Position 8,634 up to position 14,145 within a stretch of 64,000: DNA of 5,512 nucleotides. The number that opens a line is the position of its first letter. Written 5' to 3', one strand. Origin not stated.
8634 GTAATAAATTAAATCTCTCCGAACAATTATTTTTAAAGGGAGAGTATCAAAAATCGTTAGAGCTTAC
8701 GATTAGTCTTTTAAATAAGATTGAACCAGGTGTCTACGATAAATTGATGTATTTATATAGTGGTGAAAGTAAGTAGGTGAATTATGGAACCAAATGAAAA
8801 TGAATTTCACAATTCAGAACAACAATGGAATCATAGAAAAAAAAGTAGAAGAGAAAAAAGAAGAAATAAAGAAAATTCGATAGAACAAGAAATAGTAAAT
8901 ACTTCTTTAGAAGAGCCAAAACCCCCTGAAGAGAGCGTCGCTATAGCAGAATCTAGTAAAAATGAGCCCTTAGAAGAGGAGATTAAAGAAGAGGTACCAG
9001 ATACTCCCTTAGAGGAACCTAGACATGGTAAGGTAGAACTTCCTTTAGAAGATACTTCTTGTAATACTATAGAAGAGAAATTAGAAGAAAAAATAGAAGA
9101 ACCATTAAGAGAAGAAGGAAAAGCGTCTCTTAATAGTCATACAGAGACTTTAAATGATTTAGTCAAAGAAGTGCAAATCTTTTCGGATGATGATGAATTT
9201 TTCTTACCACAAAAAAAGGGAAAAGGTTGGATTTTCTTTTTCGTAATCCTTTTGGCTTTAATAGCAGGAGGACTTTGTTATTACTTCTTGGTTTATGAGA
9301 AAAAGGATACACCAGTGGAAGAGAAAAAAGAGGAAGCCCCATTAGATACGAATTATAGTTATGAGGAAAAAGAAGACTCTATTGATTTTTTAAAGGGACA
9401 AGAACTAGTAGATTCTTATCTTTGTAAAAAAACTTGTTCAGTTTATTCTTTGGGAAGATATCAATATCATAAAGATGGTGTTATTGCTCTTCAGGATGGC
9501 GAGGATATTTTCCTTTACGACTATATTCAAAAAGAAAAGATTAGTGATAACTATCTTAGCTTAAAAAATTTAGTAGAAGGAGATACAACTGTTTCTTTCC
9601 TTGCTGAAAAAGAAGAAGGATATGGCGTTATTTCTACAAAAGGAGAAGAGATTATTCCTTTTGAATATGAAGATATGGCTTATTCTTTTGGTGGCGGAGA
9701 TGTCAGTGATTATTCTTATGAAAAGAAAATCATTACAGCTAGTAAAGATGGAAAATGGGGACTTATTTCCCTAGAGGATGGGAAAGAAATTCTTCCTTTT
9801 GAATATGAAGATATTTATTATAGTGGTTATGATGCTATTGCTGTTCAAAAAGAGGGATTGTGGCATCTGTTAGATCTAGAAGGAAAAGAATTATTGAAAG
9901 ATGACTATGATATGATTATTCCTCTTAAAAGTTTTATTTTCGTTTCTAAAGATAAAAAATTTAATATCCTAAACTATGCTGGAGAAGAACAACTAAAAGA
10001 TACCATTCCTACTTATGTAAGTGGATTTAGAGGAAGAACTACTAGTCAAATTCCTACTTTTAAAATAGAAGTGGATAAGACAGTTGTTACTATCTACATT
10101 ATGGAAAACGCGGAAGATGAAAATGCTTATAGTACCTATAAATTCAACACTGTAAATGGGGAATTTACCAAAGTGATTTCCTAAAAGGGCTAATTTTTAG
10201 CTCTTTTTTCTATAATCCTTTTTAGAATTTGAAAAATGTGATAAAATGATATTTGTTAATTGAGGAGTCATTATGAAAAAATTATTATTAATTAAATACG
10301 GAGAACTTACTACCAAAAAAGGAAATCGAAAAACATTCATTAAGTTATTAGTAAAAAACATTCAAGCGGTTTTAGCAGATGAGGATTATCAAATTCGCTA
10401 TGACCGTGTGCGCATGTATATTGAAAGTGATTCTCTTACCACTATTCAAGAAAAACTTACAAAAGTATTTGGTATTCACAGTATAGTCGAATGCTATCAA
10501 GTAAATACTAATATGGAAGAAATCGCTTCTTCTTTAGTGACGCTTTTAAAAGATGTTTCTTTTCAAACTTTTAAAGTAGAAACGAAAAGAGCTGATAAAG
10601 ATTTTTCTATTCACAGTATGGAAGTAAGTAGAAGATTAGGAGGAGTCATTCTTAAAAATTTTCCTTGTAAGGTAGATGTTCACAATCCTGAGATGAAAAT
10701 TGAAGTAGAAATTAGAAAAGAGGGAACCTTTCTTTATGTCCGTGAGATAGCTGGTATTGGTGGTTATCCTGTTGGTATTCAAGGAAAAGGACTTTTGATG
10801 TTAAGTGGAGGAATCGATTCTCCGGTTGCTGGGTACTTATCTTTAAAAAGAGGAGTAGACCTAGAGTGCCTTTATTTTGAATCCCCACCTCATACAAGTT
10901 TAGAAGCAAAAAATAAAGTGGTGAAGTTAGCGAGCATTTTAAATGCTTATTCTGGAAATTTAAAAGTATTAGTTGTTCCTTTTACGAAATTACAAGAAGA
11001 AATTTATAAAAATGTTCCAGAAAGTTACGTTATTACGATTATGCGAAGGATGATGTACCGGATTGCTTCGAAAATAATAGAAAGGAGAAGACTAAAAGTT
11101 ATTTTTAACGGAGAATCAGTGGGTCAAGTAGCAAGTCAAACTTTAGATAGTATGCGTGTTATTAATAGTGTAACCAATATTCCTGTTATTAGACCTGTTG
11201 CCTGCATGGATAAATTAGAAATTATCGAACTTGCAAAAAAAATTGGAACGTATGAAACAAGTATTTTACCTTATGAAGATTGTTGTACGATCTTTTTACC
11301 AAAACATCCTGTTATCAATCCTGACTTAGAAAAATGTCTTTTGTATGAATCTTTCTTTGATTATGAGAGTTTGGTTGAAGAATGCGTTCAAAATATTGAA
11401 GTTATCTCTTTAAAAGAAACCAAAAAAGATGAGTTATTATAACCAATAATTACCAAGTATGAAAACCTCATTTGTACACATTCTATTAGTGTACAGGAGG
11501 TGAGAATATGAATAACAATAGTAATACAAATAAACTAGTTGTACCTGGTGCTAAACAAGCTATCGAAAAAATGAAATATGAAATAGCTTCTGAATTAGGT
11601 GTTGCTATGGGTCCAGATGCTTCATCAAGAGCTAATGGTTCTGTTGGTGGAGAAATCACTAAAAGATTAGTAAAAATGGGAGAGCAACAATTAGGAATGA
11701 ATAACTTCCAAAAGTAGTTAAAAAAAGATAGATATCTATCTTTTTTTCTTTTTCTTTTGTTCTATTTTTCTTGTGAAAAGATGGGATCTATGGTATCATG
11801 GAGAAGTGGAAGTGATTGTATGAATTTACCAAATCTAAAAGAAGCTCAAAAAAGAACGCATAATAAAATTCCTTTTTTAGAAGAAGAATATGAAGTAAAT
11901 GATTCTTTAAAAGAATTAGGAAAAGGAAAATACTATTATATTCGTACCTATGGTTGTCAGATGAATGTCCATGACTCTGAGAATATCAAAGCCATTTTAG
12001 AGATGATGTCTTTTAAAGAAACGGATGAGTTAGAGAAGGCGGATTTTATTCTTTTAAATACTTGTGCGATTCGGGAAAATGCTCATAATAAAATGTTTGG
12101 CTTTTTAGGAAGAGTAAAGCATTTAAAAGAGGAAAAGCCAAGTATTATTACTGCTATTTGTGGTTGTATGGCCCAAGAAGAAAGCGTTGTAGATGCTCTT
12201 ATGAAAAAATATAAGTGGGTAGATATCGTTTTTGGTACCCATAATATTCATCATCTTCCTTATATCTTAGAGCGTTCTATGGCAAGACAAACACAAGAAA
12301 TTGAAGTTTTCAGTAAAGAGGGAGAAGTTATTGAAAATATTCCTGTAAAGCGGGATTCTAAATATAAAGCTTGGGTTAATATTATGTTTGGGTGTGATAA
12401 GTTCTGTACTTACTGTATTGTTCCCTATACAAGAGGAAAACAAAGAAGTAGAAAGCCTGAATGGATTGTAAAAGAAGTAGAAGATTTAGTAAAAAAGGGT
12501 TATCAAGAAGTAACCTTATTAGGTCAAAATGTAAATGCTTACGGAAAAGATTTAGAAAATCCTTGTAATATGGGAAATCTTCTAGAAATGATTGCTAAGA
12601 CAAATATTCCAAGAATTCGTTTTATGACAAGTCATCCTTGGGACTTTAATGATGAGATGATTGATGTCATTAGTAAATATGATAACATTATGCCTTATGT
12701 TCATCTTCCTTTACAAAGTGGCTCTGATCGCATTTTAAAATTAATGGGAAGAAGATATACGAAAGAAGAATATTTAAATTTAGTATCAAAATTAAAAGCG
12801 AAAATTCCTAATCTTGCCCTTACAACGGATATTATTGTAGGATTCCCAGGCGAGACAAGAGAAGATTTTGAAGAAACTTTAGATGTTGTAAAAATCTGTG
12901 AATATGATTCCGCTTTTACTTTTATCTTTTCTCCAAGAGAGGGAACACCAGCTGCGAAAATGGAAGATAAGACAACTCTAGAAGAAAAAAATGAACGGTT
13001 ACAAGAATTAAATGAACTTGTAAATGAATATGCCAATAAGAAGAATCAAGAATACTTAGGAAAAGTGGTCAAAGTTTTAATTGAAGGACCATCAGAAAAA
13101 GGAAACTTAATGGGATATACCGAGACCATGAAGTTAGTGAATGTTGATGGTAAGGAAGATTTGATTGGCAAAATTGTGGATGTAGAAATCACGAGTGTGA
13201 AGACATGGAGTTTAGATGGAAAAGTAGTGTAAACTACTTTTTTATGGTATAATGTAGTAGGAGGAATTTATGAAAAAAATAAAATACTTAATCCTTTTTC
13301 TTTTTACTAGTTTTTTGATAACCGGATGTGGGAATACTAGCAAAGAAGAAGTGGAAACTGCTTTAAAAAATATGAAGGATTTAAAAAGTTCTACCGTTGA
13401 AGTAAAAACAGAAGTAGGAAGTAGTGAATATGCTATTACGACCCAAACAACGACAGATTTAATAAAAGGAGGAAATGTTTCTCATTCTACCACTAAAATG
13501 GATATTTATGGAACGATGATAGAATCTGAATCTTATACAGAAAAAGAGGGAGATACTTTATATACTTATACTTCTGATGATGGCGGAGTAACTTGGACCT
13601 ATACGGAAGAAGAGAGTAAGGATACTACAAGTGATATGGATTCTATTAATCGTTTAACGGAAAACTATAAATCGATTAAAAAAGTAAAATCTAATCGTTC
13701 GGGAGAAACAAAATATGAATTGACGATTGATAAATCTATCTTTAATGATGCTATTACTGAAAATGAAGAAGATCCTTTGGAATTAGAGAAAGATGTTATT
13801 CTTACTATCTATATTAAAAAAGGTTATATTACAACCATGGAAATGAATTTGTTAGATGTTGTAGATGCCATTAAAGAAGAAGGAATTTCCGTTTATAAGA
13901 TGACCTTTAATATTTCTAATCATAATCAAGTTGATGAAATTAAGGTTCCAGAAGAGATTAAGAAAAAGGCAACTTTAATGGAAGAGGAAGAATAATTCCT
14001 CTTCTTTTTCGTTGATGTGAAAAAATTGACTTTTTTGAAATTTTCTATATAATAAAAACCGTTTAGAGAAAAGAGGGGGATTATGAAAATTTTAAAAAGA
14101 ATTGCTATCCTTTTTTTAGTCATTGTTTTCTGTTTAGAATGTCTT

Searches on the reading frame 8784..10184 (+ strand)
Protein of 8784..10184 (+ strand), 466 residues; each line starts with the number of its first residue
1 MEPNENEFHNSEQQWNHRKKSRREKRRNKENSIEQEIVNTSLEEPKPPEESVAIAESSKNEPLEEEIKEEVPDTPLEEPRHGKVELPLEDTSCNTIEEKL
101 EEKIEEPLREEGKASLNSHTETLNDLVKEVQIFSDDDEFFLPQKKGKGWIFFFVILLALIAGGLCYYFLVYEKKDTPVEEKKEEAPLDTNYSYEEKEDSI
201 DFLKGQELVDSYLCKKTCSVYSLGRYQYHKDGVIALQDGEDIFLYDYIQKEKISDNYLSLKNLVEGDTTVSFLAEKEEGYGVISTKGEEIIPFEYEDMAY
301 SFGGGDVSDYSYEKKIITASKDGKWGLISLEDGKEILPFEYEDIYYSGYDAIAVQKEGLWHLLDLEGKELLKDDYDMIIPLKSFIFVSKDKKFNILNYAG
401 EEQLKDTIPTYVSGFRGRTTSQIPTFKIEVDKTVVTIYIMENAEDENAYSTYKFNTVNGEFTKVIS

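Call 46: search_protein_families(library=pfam, max_evalue=0.00001, proteins=[window:8784-10184:+])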
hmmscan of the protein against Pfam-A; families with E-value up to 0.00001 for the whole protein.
window:8784-10184:+ (466 aa): 1 family
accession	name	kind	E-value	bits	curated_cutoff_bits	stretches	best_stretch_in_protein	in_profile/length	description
PF14903.11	WG_beta_rep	-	9.1e-11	42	25.6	0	325-360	1-35/35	WG containing repeat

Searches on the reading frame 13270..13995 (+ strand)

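Call 64: search_protein_families(library=pfam, max_evalue=0.00001, proteins=[window:13270-13995:+])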
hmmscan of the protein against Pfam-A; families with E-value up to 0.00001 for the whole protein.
window:13270-13995:+ (241 aa): 1 family
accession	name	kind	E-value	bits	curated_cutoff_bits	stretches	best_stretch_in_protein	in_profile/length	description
PF20316.5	DUF6612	-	6.8e-08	32.8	23.7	1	28-234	6-236/237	Family of unknown function (DUF6612)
